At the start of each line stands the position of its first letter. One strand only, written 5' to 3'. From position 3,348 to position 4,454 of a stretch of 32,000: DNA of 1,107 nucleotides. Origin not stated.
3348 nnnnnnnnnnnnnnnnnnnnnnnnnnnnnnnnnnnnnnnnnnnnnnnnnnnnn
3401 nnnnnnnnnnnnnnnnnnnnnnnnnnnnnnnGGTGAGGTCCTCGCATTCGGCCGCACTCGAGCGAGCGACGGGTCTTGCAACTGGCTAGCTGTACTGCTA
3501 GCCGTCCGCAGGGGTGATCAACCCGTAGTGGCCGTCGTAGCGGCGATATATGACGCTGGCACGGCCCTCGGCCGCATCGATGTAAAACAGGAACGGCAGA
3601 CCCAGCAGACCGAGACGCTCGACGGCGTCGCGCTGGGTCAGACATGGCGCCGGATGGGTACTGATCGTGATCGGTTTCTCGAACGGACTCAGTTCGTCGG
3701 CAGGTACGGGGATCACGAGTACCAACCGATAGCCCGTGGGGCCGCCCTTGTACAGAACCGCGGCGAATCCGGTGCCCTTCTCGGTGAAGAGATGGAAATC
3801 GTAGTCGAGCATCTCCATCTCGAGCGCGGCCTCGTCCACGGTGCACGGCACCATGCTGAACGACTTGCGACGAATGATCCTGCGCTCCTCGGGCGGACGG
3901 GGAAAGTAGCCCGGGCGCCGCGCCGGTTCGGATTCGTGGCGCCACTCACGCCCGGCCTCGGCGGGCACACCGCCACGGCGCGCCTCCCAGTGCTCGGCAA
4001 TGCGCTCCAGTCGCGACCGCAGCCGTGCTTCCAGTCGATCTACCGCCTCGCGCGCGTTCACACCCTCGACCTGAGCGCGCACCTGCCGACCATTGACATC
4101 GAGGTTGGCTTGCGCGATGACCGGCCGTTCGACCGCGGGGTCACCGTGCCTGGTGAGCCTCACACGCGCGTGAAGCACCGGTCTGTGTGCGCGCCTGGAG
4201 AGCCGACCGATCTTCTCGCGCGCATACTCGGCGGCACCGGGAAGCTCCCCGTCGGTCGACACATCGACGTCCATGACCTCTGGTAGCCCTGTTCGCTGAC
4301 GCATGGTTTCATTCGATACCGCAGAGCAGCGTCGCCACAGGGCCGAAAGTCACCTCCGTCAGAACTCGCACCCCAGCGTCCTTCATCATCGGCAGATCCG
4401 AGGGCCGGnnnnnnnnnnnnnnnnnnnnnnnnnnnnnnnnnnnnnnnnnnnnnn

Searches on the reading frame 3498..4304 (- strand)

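Call 11: search_protein_families(library=pfam, proteins=[window:3498-4304:-], max_evalue=0.00001)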
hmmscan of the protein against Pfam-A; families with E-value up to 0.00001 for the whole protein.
window:3498-4304:- (268 aa): 1 family
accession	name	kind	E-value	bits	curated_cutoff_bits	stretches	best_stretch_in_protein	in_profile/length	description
PF16321.10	Ribosom_S30AE_C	-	5.9e-31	106.4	25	2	139-194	2-57/57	Sigma 54 modulation/S30EA ribosomal protein C terminus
